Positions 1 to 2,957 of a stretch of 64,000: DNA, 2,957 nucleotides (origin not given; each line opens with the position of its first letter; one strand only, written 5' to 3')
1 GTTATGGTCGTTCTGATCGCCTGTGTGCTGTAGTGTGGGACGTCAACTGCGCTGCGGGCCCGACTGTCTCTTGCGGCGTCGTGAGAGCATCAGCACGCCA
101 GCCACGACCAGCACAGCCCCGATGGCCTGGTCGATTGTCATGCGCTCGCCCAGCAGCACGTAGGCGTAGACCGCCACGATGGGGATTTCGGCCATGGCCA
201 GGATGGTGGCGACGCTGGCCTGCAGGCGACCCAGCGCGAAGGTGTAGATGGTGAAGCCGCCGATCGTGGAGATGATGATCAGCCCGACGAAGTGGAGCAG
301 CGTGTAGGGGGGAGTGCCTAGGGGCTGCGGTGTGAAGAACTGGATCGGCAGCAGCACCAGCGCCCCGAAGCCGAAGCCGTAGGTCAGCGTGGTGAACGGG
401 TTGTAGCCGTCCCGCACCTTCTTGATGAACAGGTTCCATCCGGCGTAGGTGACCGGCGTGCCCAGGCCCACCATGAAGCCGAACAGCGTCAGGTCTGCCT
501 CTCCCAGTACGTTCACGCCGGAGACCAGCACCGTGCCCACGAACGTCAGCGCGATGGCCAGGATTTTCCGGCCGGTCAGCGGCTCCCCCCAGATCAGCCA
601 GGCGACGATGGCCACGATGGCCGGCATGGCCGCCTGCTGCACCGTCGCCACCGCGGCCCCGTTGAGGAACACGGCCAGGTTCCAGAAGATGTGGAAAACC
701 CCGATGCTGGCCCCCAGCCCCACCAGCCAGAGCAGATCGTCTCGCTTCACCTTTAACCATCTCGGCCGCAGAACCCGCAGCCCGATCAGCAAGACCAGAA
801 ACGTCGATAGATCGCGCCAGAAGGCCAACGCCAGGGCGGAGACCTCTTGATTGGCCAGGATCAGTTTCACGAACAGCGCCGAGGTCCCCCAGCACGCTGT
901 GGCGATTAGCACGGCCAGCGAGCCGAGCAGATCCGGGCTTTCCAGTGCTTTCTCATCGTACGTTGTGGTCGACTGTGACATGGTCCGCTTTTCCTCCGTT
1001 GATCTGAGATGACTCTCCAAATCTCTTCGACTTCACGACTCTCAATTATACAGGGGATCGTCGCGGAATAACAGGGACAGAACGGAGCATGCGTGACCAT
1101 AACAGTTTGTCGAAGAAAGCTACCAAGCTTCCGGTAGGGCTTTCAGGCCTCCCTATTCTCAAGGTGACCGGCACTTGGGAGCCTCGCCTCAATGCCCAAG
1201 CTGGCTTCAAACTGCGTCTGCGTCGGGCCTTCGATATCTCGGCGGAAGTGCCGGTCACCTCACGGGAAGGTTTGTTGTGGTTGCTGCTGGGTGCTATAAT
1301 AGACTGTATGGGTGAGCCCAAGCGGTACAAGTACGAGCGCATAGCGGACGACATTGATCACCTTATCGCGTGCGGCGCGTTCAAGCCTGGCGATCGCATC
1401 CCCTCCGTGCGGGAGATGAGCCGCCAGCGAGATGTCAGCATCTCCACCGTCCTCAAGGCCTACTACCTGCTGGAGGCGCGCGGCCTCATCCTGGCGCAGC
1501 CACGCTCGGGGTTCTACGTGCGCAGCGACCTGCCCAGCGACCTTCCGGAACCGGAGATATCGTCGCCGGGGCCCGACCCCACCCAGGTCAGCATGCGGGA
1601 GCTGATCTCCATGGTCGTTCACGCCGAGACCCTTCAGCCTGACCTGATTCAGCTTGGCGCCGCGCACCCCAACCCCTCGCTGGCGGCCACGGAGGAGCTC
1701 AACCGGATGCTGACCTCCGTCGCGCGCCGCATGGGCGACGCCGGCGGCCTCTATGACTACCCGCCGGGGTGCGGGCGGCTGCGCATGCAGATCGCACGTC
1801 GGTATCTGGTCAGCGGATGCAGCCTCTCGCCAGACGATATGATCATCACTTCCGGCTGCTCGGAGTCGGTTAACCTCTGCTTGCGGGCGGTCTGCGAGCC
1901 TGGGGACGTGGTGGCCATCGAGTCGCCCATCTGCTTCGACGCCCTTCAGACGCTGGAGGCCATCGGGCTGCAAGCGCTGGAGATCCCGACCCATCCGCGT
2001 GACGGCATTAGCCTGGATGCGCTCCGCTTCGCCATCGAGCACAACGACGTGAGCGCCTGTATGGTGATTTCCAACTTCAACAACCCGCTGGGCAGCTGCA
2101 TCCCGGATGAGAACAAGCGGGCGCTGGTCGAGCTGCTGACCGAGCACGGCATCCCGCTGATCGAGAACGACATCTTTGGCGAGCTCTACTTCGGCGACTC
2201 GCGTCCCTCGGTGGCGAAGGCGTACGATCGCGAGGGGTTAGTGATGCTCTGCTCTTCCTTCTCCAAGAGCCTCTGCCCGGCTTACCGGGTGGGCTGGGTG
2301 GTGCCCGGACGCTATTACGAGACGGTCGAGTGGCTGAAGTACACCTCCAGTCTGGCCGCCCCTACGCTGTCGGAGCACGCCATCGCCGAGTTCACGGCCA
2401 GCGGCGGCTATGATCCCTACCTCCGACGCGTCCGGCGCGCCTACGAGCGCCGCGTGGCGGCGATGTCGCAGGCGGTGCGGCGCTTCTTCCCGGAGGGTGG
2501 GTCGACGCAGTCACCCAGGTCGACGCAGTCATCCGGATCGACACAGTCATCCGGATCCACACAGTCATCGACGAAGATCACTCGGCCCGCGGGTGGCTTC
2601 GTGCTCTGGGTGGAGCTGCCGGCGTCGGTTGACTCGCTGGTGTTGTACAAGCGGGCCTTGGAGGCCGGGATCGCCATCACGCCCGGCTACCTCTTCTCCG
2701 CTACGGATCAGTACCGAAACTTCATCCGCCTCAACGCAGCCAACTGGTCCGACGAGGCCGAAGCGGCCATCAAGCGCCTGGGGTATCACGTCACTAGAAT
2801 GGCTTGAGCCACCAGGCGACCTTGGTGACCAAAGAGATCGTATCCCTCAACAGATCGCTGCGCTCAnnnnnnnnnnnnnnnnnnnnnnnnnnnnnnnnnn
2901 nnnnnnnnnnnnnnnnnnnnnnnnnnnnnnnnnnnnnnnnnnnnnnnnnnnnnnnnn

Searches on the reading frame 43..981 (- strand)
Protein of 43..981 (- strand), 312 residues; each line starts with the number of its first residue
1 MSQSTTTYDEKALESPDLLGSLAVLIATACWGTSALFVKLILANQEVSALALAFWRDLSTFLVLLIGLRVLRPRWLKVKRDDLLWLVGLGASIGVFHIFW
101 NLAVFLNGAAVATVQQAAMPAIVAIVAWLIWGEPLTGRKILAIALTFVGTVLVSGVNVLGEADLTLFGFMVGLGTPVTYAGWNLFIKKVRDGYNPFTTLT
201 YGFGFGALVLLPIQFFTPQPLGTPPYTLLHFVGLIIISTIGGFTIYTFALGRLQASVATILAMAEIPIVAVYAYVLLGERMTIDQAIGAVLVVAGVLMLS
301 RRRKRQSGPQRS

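Call 8: search_protein_families(library=pfam, proteins=[window:43-981:-], max_evalue=0.01)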
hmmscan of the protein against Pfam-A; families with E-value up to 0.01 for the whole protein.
window:43-981:- (312 aa): 3 families
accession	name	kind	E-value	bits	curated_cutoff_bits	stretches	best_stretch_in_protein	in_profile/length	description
PF00892.27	EamA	-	5.5e-38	130.7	28.2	2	167-300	2-134/135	EamA-like transporter family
PF08627.16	CRT-like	-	0.00024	20.7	26.9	1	197-299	37-138/335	CRT-like, chloroquine-resistance transporter-like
PF03151.22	TPT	-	0.0012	18.8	30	0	99-299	81-290/291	Triose-phosphate Transporter family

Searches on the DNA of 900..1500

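Call 5: search_rna_families(source=window, start=900, end=1500, threshold=evalue, max_evalue=10, show_alignments=3)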
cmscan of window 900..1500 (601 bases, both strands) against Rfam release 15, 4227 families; matches with E-value up to 10: 2.
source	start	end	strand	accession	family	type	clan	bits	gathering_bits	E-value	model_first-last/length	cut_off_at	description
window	1397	1460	-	RF01297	sR40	Gene; snRNA; snoRNA; CD-box;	-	15.6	50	1.6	1-61/61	no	Small nucleolar RNA sR40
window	1264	1276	-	RF01792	eiav_FSE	Cis-reg; frameshift_element;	-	12.7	40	2.8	1-35/35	no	ribosomal frameshift site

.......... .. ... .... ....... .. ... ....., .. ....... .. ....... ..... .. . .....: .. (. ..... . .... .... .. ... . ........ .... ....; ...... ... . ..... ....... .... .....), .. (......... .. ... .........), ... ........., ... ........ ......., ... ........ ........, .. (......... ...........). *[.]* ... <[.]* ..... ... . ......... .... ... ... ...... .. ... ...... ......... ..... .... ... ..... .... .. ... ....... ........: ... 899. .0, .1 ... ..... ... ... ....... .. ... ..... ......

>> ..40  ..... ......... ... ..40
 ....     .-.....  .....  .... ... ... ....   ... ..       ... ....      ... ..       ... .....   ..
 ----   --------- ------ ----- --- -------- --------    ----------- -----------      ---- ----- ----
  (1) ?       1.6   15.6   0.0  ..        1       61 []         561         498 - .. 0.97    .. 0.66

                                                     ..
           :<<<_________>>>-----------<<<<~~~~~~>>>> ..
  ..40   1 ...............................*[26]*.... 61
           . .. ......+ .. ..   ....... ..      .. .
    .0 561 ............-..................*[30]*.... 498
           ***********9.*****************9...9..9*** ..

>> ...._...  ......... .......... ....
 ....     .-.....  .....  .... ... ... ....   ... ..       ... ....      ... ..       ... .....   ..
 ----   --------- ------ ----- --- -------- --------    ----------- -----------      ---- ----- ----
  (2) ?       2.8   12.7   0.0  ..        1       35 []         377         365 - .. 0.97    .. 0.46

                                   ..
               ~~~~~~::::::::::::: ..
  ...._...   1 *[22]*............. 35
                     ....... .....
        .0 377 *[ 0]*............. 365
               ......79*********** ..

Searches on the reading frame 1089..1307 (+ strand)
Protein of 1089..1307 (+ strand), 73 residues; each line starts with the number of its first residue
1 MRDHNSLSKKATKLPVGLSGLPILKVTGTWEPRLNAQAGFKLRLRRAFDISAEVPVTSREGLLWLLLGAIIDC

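Call 8: search_protein_families(library=pfam, proteins=[window:1089-1307:+], max_evalue=0.01)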
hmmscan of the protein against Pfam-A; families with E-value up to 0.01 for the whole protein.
window:1089-1307:+ (73 aa): 0 families

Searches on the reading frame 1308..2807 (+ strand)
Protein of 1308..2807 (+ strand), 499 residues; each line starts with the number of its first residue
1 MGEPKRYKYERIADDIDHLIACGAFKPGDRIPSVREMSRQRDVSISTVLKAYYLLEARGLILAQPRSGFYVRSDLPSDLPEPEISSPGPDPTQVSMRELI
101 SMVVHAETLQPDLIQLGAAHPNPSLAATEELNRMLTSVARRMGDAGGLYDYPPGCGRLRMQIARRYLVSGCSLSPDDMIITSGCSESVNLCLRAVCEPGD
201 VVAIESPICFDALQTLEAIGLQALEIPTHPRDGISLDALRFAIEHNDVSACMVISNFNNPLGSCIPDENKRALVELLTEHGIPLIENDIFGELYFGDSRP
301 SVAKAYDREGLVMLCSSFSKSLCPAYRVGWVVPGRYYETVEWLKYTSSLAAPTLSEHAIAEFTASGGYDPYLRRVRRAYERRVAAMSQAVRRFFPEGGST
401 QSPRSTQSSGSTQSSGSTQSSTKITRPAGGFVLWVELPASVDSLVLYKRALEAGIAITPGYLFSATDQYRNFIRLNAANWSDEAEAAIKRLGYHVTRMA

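Call 8: search_protein_families(library=pfam, proteins=[window:1308-2807:+], max_evalue=0.01)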
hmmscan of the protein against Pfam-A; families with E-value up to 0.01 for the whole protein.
window:1308-2807:+ (499 aa): 2 families
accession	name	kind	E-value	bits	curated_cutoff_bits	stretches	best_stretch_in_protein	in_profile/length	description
PF00155.27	Aminotran_1_2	-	1.2e-23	84.3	19.7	1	142-483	29-352/361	Aminotransferase class I and II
PF00392.27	GntR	-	7.2e-15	54.8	27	1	8-71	1-64/64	Bacterial regulatory proteins, gntR family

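Call 11: find_homologous_proteins(query=window:1308-2804:+, max_evalue=1e-30)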
Query window:1308-2804:+ (499 aa): 7706 proteins with E <= 1e-30 among 8000 candidates; the best 120 are listed.
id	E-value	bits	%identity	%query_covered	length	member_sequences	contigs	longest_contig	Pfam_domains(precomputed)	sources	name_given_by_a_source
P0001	3.6e-289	977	88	100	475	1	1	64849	PF00155.28,PF00392.28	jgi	jgi:DNA-binding transcriptional MocR family regulator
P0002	5.0e-277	937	85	99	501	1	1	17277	PF00155.28,PF00392.28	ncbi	-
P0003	5.4e-274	927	83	100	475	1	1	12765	PF00155.28,PF00392.28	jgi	-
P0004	1.4e-272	923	83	100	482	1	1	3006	PF00155.28,PF00392.28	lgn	-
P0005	1.1e-271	920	82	100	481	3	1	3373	PF00155.28,PF00392.28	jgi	-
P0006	8.0e-271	917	83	100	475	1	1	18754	PF00155.28,PF00392.28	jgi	-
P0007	4.8e-270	914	83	100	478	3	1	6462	PF00155.28,PF00392.28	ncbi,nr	ncbi:MAG: PLP-dependent aminotransferase family protein [Anaerolineae bacterium]|nr:PLP-dependent am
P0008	3.7e-269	911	83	99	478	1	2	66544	PF00155.28,PF00392.28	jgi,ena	-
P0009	5.9e-267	904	82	100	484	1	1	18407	PF00155.28,PF00392.28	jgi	jgi:DNA-binding transcriptional MocR family regulator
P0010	5.1e-264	894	80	100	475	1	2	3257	PF00155.28,PF00392.28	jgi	jgi:DNA-binding transcriptional MocR family regulator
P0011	1.1e-263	893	80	100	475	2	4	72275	PF00155.28,PF00392.28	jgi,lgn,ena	-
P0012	2.0e-260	883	80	99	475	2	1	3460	PF00155.28,PF00392.28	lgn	-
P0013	6.5e-260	881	80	100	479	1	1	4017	PF00155.28,PF00392.28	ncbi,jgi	ncbi:MAG: PLP-dependent aminotransferase family protein [Anaerolineae bacterium]|jgi:DNA-binding tra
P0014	2.1e-259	879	78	100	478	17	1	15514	PF00155.28,PF00392.28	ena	-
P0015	9.4e-259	877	78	100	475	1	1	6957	PF00155.28,PF00392.28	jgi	-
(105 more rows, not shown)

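Call 12: find_related_loci(query=window:1308-2804:+, collection=genome_contigs, flank=3000)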
Query window:1308-2804:+ (499 aa) in genome_contigs; peptide patterns used: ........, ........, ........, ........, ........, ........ (x = any residue, [..] = any of these).
77 stretches matched a pattern; 28 encode a relative of the query (tblastn E <= 1e-3); 28 distinct loci.
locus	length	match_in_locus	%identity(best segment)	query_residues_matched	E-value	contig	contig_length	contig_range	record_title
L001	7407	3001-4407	85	7-499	0e+0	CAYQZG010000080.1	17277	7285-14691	MAG TPA_asm: uncultured Anaerolineales bacterium isolate binchicken_co15_218 genome assembly, contig: NODE_1904_length_1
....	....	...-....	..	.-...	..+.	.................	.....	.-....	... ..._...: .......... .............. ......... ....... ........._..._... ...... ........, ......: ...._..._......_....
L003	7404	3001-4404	79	1-492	0e+0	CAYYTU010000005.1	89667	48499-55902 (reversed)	MAG TPA_asm: uncultured Anaerolineales bacterium isolate binchicken_co17_286 genome assembly, contig: NODE_772_length_89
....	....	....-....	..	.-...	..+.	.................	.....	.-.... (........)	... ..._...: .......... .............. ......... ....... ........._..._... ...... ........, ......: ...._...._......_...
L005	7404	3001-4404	76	7-498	0e+0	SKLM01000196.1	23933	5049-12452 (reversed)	MAG: Thermoflexales bacterium isolate CSSed162cmA_211 CSSed16-2cmA-3767, whole genome shotgun sequence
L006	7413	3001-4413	72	5-499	0e+0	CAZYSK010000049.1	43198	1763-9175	MAG TPA_asm: uncultured Anaerolineales bacterium isolate binchicken_co334_204 genome assembly, contig: NODE_1346_length_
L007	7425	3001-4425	67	1-499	0e+0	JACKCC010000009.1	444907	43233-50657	MAG: Ardenticatenaceae bacterium isolate HK-STAS-CHLO-37 HK-STAS-CHLO-37_9, whole genome shotgun sequence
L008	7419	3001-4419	64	2-499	0e+0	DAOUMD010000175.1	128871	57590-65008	MAG TPA_asm: Anaerolineae bacterium isolate W31_78 k127_328180, whole genome shotgun sequence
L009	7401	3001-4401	66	1-491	0e+0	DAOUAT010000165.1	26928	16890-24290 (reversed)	MAG TPA_asm: Anaerolineae bacterium isolate H66_683 k113_395285, whole genome shotgun sequence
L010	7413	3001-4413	60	5-499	0e+0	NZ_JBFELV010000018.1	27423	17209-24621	MAG: Desulfosarcina sp. isolate Mix_mud02.2020.12.6 k141_1052106_length_27423_cov_10.0000, whole genome shotgun sequence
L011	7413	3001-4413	59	5-499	0e+0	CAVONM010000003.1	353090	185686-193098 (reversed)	MAG: uncultured delta proteobacterium isolate MFD09779.bin.3.15 genome assembly, contig: contig_14577, whole genome shot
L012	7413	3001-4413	59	5-499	0e+0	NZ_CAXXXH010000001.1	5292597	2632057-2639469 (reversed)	MAG: uncultured Desulfosarcina sp. isolate 50816ded-68e0-41e8-a3df-c89a3961daa5 contig_1, whole genome shotgun sequence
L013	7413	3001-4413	59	5-499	0e+0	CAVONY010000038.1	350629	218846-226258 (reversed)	MAG: uncultured delta proteobacterium isolate MFD09964.bin.1.222 genome assembly, contig: contig_679, whole genome shotg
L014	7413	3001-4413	59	5-499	0e+0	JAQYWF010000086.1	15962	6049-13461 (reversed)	MAG: Desulfosarcina sp. isolate Hel50_75_bin69 k141_4083324_length_15962_cov_25.7753, whole genome shotgun sequence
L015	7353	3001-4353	59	25-499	0e+0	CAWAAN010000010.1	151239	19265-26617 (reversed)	MAG: uncultured delta proteobacterium isolate MFD01721.bin.2.15 genome assembly, contig: contig_34494, whole genome shot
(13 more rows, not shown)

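Call 17: find_encoding_contigs(protein=P0001, flank=2500, max_places=3)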
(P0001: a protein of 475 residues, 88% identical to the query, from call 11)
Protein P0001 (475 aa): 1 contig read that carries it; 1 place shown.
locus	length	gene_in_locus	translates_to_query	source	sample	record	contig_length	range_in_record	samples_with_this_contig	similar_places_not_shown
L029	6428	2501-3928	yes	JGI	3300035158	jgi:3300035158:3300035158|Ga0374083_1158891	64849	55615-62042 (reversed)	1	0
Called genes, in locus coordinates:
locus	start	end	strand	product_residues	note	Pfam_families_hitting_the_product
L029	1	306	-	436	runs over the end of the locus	PF13433:Peripla_BP_5 (faint), PF13458:Peripla_BP_6, PF01094:ANF_receptor (weak)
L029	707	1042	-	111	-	PF11142:DUF2917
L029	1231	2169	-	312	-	PF00892:EamA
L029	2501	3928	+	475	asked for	PF00392:GntR, PF00155:Aminotran_1_2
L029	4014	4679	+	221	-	PF02525:Flavodoxin_2, PF03358:FMN_red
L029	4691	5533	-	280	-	PF01555:N6_N4_Mtase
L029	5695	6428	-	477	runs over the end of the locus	PF03065:Glyco_hydro_57, PF12055:DUF3536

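Call 18: find_encoding_contigs(protein=window:1308-2807:+, flank=2500, max_places=5)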
Protein window:1308-2807:+ (499 aa): no gene with exactly this product is on record in the collection.

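Call 20: find_encoding_contigs(protein=P0003, flank=1500, max_places=2)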
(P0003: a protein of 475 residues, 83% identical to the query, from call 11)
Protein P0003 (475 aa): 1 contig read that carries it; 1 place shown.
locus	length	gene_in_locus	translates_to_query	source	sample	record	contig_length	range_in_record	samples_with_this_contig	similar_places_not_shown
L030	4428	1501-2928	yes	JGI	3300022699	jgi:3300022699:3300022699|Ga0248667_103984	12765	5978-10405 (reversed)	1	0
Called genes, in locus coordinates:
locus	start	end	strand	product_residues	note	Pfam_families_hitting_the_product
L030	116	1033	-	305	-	PF00892:EamA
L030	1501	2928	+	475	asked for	PF00392:GntR, PF00155:Aminotran_1_2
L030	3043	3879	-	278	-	PF01555:N6_N4_Mtase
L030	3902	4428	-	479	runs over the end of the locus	PF03065:Glyco_hydro_57, PF12055:DUF3536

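Call 21: find_encoding_contigs(protein=P0006, flank=1500, max_places=2)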
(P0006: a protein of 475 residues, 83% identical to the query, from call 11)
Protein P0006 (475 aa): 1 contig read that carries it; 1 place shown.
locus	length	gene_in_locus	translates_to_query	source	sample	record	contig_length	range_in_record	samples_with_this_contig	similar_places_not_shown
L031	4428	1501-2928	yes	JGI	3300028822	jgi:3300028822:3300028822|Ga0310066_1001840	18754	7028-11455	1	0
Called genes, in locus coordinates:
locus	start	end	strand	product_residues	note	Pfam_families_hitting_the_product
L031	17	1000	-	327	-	PF00892:EamA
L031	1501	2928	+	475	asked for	PF00392:GntR, PF00155:Aminotran_1_2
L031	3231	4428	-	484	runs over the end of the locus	PF03065:Glyco_hydro_57, PF12055:DUF3536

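Call 22: find_encoding_contigs(protein=P0008, flank=1500, max_places=2)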
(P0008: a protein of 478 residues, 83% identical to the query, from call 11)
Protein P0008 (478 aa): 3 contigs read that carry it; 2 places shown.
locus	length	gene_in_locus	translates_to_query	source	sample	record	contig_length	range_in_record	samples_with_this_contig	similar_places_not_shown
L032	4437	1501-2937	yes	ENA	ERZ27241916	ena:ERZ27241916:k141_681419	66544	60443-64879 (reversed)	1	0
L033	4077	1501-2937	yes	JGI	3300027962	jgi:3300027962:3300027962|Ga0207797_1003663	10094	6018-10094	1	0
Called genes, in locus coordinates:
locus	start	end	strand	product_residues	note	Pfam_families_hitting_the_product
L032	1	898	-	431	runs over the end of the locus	PF13433:Peripla_BP_5 (faint), PF13458:Peripla_BP_6, PF01094:ANF_receptor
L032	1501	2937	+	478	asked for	PF00392:GntR, PF00155:Aminotran_1_2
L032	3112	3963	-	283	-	PF01555:N6_N4_Mtase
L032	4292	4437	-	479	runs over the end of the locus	PF03065:Glyco_hydro_57, PF12055:DUF3536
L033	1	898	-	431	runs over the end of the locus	PF13433:Peripla_BP_5 (faint), PF13458:Peripla_BP_6, PF01094:ANF_receptor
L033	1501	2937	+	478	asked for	PF00392:GntR, PF00155:Aminotran_1_2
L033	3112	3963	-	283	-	PF01555:N6_N4_Mtase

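Call 76: find_encoding_contigs(protein=P0004, flank=700, max_places=1)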
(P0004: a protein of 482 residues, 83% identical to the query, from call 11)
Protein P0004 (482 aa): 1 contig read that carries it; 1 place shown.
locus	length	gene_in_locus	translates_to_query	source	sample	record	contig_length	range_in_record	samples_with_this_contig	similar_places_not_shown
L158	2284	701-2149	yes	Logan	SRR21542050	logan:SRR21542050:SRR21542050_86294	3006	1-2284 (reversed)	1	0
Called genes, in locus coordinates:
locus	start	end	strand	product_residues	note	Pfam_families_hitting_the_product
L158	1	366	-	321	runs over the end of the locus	PF00892:EamA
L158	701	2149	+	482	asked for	PF00392:GntR, PF00155:Aminotran_1_2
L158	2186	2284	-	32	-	?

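Call 77: find_encoding_contigs(protein=P0007, flank=700, max_places=1)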
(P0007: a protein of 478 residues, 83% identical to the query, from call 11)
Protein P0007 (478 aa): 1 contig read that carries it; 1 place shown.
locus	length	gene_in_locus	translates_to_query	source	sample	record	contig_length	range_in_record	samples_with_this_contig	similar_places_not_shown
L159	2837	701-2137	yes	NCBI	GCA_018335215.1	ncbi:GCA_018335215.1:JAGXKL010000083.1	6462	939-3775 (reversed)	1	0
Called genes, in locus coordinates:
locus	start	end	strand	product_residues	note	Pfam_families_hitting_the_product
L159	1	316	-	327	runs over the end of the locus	PF00892:EamA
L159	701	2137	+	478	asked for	PF00392:GntR, PF00155:Aminotran_1_2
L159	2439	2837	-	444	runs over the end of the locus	PF03065:Glyco_hydro_57, PF12055:DUF3536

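Call 78: find_encoding_contigs(protein=P0009, flank=700, max_places=1)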
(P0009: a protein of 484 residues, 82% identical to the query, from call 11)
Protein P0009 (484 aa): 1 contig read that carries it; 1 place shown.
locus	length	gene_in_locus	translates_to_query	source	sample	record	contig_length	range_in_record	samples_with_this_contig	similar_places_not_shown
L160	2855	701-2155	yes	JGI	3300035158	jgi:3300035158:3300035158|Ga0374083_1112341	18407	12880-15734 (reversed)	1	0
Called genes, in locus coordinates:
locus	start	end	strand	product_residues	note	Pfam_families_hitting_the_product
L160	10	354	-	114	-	PF11142:DUF2917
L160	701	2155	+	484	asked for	PF00392:GntR, PF00155:Aminotran_1_2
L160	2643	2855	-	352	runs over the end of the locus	-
